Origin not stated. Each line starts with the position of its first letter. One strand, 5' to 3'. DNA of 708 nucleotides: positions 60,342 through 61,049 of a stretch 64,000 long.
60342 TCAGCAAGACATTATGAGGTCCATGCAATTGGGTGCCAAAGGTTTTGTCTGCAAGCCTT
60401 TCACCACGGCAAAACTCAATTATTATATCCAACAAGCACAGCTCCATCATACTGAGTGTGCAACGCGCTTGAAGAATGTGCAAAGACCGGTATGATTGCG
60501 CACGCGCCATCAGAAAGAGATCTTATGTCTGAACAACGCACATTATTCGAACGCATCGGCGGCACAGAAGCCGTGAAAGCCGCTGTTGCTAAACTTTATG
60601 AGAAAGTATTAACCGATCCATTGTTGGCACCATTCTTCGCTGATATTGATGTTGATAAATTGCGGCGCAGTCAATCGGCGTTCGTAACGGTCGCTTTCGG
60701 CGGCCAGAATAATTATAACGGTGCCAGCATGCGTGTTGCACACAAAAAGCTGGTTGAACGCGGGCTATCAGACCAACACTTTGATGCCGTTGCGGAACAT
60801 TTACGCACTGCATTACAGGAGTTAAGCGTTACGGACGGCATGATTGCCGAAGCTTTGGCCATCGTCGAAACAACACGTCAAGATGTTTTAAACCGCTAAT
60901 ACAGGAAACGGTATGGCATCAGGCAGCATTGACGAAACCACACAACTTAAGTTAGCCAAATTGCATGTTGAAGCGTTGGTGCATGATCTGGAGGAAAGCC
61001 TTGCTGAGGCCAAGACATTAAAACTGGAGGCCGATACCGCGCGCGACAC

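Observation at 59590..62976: Response regulator - truncated hemoglobin - soluble hybrid kinase operon: candidate split globin gas sensor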

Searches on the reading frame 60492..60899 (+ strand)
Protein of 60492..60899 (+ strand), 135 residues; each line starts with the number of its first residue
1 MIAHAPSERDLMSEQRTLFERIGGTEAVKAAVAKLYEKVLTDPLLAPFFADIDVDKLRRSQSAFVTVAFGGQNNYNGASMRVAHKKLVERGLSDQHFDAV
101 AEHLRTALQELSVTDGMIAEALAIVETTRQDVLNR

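Call 3: search_protein_families(library=pfam, proteins=[window:60492-60899:+], max_evalue=0.01)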
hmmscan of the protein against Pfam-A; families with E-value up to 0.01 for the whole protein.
window:60492-60899:+ (135 aa): 1 family
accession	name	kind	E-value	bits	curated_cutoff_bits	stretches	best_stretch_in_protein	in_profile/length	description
PF01152.27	Bac_globin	-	6e-18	65.6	21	1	17-133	1-120/121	Bacterial-like globin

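Call 4: search_protein_families(library=ncbifam, proteins=[window:60492-60899:+], max_evalue=0.01)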
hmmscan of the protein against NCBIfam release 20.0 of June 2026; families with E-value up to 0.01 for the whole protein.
window:60492-60899:+ (135 aa): 0 families

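Call 8: find_homologous_proteins(query=window:60525-60896:+, max_evalue=0.001)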
Query window:60525-60896:+ (124 aa): 85 proteins with E <= 0.001 among 100 candidates.
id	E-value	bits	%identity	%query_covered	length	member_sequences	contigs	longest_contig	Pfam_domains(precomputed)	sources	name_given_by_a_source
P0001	6.2e-72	257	100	100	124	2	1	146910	PF01152.28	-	-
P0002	4.2e-46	174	69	100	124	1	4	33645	PF01152.28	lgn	-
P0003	2.6e-45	171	67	95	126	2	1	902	PF01152.28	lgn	-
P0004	3.9e-45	171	69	98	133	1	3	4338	PF01152.28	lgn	-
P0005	4.7e-45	170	70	96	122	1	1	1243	PF01152.28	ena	-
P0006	7.4e-45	170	69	98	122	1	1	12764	PF01152.28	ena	-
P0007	8.8e-45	169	70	96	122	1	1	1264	PF01152.28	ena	-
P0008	1.3e-44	169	67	97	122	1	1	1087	PF01152.28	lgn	-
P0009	1.8e-44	168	65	98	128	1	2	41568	PF01152.28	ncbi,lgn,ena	-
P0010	8.4e-44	166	69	100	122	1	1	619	PF01152.28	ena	-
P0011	1.0e-43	166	66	96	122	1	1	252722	PF01152.28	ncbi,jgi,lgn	-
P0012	1.1e-43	166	67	96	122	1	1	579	PF01152.28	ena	-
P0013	2.2e-43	165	67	100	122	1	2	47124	PF01152.28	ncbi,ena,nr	ncbi:MAG: group 1 truncated hemoglobin [Rickettsiales bacterium]|nr:group 1 truncated hemoglobin [Ri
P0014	4.1e-43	164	67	96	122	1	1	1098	PF01152.28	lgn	-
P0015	4.5e-43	164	66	95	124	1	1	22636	PF01152.28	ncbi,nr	ncbi:MAG: group 1 truncated hemoglobin [Rickettsiales bacterium]|nr:group 1 truncated hemoglobin [Ri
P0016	8.6e-43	163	66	98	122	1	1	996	PF01152.28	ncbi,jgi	jgi:hemoglobin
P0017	9.0e-43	163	64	100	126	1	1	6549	PF01152.28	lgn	-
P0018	1.1e-42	163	65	98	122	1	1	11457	PF01152.28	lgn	-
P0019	1.4e-42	162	66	97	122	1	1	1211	PF01152.28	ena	-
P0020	1.6e-42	162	66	96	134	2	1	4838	PF01152.28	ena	-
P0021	1.6e-42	162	65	96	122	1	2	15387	PF01152.28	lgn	-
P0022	1.8e-42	162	66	97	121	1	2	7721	PF01152.28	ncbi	-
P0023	2.1e-42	162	65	98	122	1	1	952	PF01152.28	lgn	-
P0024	4.1e-42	161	65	100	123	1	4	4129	PF01152.28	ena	-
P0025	5.0e-42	161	67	96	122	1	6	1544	PF01152.28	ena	-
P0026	7.8e-42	160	66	97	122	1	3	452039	PF01152.28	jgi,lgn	jgi:hemoglobin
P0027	1.1e-41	159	63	97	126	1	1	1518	PF01152.28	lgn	-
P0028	1.2e-41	159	66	97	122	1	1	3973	PF01152.28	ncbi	-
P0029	1.4e-41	159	64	97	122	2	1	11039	PF01152.28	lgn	-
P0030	2.2e-41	158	66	96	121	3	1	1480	PF01152.28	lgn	-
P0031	3.4e-41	158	62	100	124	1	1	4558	PF01152.28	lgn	-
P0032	3.9e-41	158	64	97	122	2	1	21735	PF01152.28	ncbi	-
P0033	5.4e-41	157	63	96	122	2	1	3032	PF01152.28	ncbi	-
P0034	7.4e-41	157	66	96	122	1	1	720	PF01152.28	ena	-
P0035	1.3e-40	156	63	97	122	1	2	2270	PF01152.28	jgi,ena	jgi:hemoglobin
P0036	1.5e-40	156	60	98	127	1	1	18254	PF01152.28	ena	-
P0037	3.0e-40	155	63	97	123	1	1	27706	PF01152.28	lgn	-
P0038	4.3e-40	154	66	96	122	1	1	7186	PF01152.28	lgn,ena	-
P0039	7.3e-40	154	65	96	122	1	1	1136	PF01152.28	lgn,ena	-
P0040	1.3e-39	153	63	96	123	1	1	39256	PF01152.28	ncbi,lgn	-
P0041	1.8e-39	152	61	99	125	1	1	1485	PF01152.28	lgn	-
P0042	5.6e-39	151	59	100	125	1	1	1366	PF01152.28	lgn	-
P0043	6.8e-39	150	62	97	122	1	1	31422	PF01152.28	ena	-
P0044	7.3e-39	150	61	98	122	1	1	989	PF01152.28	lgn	-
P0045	1.2e-38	150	63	97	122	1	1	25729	PF01152.28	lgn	-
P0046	2.1e-38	149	64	100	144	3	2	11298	PF01152.28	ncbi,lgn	-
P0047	5.3e-38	148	62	100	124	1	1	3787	PF01152.28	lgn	-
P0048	9.9e-38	147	62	100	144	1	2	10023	PF01152.28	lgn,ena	-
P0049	4.5e-37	145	57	100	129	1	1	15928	PF01152.28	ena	-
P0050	1.1e-36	143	58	100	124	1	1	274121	PF01152.28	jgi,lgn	jgi:hemoglobin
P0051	4.0e-36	142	61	96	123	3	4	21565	PF01152.28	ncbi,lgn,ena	-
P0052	1.1e-35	140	58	98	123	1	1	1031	PF01152.28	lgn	-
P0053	1.9e-34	136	56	99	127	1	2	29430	PF01152.28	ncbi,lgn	-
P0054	2.2e-34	136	56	96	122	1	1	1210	PF01152.28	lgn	-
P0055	4.4e-34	135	57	96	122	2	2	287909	PF01152.28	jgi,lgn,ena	-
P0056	4.9e-34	135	56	96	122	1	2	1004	PF01152.28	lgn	-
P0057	4.9e-34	135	56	96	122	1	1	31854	PF01152.28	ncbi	-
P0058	5.5e-34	135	56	96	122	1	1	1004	PF01152.28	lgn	-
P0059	9.3e-34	134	57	97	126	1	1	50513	PF01152.28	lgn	-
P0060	1.3e-33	133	56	96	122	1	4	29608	PF01152.28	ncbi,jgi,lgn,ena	-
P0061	4.1e-33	132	57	95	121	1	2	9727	PF01152.28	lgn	-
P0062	7.1e-33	131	56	95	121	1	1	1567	PF01152.28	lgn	-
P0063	8.5e-33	131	55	96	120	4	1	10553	PF01152.28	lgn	-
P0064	9.3e-33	131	55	96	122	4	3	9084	PF01152.28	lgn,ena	-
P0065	1.1e-32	130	57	96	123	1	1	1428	PF01152.28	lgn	-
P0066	1.6e-32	130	54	98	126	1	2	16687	PF01152.28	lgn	-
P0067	1.3e-31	127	53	99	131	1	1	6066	PF01152.28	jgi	-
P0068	2.9e-30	123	51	96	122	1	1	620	PF01152.28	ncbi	-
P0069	5.1e-30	122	53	99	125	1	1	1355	PF01152.28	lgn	-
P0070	7.5e-30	121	53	98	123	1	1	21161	PF01152.28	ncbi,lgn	-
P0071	8.9e-30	121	55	96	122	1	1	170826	PF01152.28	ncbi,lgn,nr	ncbi:MAG: group 1 truncated hemoglobin [Gemmatales bacterium]|nr:MAG: group 1 truncated hemoglobin [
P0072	2.0e-29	120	57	88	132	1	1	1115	PF01152.28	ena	-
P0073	2.6e-29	120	55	95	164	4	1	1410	PF01152.28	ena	-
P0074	1.0e-28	118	56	96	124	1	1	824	PF01152.28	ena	-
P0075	1.0e-28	118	52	96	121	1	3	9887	PF01152.28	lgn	-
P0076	1.1e-28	118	55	96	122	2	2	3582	PF01152.28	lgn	-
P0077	1.7e-28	117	51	96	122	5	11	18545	PF01152.28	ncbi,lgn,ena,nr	ncbi:MAG: group 1 truncated hemoglobin [Kiloniellales bacterium]|nr:group 1 truncated hemoglobin [Ki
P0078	3.9e-28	116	55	96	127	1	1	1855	PF01152.28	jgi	-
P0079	1.3e-27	114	55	96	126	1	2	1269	PF01152.28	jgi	jgi:hemoglobin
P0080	1.2e-24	105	47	98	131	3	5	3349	PF01152.28,PF11563.15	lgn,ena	-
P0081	5.6e-23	99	45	95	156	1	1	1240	PF01152.28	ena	-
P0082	9.3e-23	99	49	95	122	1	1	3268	PF01152.28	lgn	-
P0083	5.0e-21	93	43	96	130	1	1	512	PF01152.28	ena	-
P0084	7.7e-21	92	46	98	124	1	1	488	PF01152.28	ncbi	-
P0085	2.1e-15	75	39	98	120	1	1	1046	PF01152.28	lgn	-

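Call 9: find_encoding_contigs(protein=P0002, flank=6000, max_places=3)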
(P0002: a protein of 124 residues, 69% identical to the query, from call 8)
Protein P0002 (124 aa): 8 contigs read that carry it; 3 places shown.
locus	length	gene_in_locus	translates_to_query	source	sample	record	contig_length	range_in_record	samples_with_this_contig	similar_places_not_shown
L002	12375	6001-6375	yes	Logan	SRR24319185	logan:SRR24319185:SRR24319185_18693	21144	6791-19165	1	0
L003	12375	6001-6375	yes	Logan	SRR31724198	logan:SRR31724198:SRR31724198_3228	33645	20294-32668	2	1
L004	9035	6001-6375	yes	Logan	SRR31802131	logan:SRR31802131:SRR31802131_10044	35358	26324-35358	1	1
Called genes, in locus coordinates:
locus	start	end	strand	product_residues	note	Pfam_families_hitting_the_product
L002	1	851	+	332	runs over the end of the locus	PF00535:Glycos_transf_2, PF13641:Glyco_tranf_2_3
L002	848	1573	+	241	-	PF00849:PseudoU_synth_2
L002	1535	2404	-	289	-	PF24827:AstE_AspA_cat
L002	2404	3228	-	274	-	PF14805:THDPS_N_2, PF25084:LbH_EIF2B (weak), PF00132:Hexapep (weak), PF14602:Hexapep_2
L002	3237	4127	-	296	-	PF00701:DHDPS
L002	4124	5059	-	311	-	PF01113:DapB_N, PF05173:DapB_C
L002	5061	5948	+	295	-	PF00072:Response_reg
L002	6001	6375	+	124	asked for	PF01152:Bac_globin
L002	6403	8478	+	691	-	PF00512:HisKA, PF02518:HATPase_c, PF00072:Response_reg, PF01627:Hpt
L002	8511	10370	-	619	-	PF03193:RsgA_GTPase (faint), PF13476:AAA_23 (faint), PF13555:AAA_29 (faint), PF00005:ABC_tran, PF01926:MMR_HSR1 (faint), PF02463:SMC_N (faint), PF00005:ABC_tran, PF16326:ABC_tran_CTD, +3 more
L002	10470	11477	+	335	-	PF01594:AI-2E_transport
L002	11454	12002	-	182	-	PF06041:DUF924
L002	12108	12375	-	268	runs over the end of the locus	PF02167:Cytochrom_C1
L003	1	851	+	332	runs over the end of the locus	PF00535:Glycos_transf_2, PF13641:Glyco_tranf_2_3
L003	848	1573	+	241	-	PF00849:PseudoU_synth_2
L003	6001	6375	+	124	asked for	PF01152:Bac_globin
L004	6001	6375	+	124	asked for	PF01152:Bac_globin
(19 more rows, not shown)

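Call 10: find_encoding_contigs(protein=P0011, flank=6000, max_places=3)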
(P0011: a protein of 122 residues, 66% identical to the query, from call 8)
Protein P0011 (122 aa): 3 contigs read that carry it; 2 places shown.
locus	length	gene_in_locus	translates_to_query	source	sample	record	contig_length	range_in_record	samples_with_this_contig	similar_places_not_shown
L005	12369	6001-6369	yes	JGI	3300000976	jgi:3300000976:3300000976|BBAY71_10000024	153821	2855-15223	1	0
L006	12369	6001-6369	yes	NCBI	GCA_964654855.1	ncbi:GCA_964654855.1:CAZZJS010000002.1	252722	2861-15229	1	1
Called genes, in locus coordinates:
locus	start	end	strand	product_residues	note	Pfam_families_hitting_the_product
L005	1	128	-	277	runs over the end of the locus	PF00924:MS_channel_2nd, PF21082:MS_channel_3rd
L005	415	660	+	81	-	-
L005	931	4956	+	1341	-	-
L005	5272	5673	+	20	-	-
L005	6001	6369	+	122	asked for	PF01152:Bac_globin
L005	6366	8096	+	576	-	PF00512:HisKA, PF02518:HATPase_c, PF00072:Response_reg, PF01627:Hpt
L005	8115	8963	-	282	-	PF00072:Response_reg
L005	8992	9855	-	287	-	PF00072:Response_reg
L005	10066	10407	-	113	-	PF01627:Hpt (weak)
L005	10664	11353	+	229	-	-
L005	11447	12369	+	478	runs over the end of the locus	PF00072:Response_reg, PF00158:Sigma54_activat, PF14532:Sigma54_activ_2, PF00004:AAA (weak), PF07728:AAA_5 (weak), PF25601:AAA_lid_14, PF02954:HTH_8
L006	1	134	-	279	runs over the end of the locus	PF00924:MS_channel_2nd, PF21082:MS_channel_3rd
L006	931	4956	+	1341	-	-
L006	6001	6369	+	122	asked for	PF01152:Bac_globin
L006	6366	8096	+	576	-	PF00512:HisKA, PF02518:HATPase_c, PF00072:Response_reg, PF01627:Hpt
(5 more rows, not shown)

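Call 11: find_encoding_contigs(protein=P0013, flank=6000, max_places=3)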
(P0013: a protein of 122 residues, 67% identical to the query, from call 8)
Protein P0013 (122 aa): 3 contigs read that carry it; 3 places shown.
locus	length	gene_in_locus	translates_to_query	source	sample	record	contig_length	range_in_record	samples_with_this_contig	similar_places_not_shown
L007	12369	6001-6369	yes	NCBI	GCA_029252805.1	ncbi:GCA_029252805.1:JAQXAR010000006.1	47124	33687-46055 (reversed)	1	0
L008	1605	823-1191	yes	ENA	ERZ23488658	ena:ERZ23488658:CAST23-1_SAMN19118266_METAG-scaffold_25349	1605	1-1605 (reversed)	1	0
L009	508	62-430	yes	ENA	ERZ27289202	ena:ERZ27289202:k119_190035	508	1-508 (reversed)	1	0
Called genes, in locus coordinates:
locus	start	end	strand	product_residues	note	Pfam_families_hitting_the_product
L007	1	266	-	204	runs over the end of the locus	-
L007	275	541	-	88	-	-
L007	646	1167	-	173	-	PF11736:DUF3299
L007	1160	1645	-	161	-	-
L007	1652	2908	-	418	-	PF12704:MacB_PCD, PF02687:FtsX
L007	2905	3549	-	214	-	PF02463:SMC_N (faint), PF00005:ABC_tran, PF13555:AAA_29 (faint)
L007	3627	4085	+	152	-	PF01475:FUR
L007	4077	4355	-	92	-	-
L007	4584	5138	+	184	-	-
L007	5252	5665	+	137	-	PF00239:Resolvase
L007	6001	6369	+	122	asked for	PF01152:Bac_globin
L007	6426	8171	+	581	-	PF00512:HisKA, PF02518:HATPase_c, PF00072:Response_reg, PF01627:Hpt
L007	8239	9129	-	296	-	PF00072:Response_reg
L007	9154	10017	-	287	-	PF00072:Response_reg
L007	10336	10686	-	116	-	PF01627:Hpt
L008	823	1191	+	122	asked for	PF01152:Bac_globin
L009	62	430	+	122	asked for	PF01152:Bac_globin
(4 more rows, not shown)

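Call 19: find_related_loci(query=A2, collection=genome_contigs, flank=8000)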
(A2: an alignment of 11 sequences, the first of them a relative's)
Query A2 (124 aa) in genome_contigs; peptide patterns used: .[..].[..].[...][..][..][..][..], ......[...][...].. (x = any residue, [..] = any of these).
61 stretches matched a pattern; 30 encode a relative of the query (tblastn E <= 1e-3); 30 distinct loci.
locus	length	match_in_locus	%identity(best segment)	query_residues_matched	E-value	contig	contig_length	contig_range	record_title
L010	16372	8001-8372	65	1-124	3e-52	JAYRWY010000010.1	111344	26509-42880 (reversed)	MAG: Alphaproteobacteria bacterium isolate EBPR_ori4bin.18 k141_158859, whole genome shotgun sequence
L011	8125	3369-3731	65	4-124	6e-52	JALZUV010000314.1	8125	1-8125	MAG: Rickettsiales bacterium isolate g2_MAG_00008 g2_MAG_00008_000000000314, whole genome shotgun sequence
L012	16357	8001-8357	66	6-124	2e-51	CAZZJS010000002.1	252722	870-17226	MAG TPA_asm: uncultured Rickettsiales bacterium isolate SRP065251_co1_43 genome assembly, contig: NODE_5_length_252722_c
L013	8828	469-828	64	5-124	3e-49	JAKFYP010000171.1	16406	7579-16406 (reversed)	MAG: Alphaproteobacteria bacterium isolate ND5_Bin_71 ND5_0002756, whole genome shotgun sequence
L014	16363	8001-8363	63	4-124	9e-49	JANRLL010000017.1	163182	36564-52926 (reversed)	MAG: Rickettsiales bacterium isolate bins.21 k141_3239258, whole genome shotgun sequence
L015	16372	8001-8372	63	2-124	2e-48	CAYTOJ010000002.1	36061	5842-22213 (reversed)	MAG TPA_asm: uncultured Rickettsiales bacterium isolate SRP150892_co2_142 genome assembly, contig: NODE_1416_length_3606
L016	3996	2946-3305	61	5-124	1e-47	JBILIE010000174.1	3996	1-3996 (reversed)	MAG: Rickettsiales bacterium isolate ME2017-05-12_3300034357_group7_bin91 Rohwer_bin2003_scaffold_15432_c1, whole genome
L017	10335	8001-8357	60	6-124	4e-47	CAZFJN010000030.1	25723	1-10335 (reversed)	MAG TPA_asm: uncultured Rickettsiales bacterium isolate SRP150892_co2_476 genome assembly, contig: NODE_2498_length_2572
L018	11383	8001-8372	61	1-124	2e-47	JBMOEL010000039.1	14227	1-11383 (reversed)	MAG: Rickettsiales bacterium isolate Deming_bin.116 contig12041, whole genome shotgun sequence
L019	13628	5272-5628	62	6-124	5e-47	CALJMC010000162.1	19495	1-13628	MAG: uncultured Rickettsiales bacterium isolate H2_Bin_METABAT__2_sub_1 genome assembly, contig: c_000000560644, whole g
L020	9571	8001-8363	60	4-124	8e-47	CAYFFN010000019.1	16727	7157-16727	MAG TPA_asm: uncultured Azospirillaceae bacterium isolate ERP003628_co2_22 genome assembly, contig: NODE_2516_length_167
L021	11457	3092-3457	61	1-124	9e-47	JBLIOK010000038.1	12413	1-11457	MAG: Candidatus Krumholzibacteriia bacterium isolate 3300053785_160 Ga0535658_0014076, whole genome shotgun sequence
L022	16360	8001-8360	63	5-124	4e-47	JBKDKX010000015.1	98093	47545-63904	MAG: Alphaproteobacteria bacterium isolate samp_2119_metabat2_316 samp_2119_834455, whole genome shotgun sequence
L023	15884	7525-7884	63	5-124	9e-47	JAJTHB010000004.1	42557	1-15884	MAG: Rickettsiales bacterium isolate CoA8N_M8 k141_2023340_p_52352_94909, whole genome shotgun sequence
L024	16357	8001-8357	61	5-123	2e-46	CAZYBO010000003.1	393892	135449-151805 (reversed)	MAG TPA_asm: uncultured Rickettsiales bacterium isolate SRP302895_co1_247 genome assembly, contig: NODE_29_length_393892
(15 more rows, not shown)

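Call 24: search_solved_structures(query=window:60525-60896:+, max_evalue=0.001, show_alignments=2)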
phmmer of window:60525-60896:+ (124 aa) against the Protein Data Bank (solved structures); distinct sequences matched with E-value up to 0.001: 32.
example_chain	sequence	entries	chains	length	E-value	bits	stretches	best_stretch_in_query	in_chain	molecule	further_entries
2hz2_A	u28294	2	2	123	1.1e-31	112.7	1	6-123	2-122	Cyanoglobin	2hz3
1s69_A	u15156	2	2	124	1.2e-31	112.5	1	5-123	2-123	Cyanoglobin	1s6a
1mwb_A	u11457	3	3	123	1.7e-31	112.1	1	6-123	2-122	Cyanoglobin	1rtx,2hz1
4xdi_A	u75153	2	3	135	9.6e-30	106.4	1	6-119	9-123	Chlamydomonas reinhardtii THB1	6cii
2ksc_A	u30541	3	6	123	1.5e-27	99.4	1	6-124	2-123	Cyanoglobin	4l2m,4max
1uvx_A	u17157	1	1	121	2.6e-27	98.6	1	7-123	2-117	GLOBIN LI637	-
1dly_A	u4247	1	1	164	3.5e-27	98.2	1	6-123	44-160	HEMOGLOBIN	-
3aq5_A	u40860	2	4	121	5e-27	97.7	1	1-123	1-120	Group 1 truncated hemoglobin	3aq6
3aq8_A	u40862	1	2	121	6.9e-27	97.3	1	1-123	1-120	Group 1 truncated hemoglobin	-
3aq9_A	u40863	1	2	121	1.3e-26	96.4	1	1-123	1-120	Group 1 truncated hemoglobin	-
3aq7_A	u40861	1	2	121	1.8e-26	95.9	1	1-123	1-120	Group 1 truncated hemoglobin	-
6bme_A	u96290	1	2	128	1.8e-18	70.2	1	6-114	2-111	Truncated hemoglobin 4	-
1dlw_A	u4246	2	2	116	3.4e-17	66.1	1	7-122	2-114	HEMOGLOBIN | MYOGLOBIN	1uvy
1idr_A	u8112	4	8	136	3e-16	63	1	4-121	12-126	HEMOGLOBIN HBN | Hemoglobin-like protein HbN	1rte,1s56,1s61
5ab8_A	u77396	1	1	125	4.7e-16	62.4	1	7-121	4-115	GROUP 1 TRUNCATED HEMOGLOBIN GLBN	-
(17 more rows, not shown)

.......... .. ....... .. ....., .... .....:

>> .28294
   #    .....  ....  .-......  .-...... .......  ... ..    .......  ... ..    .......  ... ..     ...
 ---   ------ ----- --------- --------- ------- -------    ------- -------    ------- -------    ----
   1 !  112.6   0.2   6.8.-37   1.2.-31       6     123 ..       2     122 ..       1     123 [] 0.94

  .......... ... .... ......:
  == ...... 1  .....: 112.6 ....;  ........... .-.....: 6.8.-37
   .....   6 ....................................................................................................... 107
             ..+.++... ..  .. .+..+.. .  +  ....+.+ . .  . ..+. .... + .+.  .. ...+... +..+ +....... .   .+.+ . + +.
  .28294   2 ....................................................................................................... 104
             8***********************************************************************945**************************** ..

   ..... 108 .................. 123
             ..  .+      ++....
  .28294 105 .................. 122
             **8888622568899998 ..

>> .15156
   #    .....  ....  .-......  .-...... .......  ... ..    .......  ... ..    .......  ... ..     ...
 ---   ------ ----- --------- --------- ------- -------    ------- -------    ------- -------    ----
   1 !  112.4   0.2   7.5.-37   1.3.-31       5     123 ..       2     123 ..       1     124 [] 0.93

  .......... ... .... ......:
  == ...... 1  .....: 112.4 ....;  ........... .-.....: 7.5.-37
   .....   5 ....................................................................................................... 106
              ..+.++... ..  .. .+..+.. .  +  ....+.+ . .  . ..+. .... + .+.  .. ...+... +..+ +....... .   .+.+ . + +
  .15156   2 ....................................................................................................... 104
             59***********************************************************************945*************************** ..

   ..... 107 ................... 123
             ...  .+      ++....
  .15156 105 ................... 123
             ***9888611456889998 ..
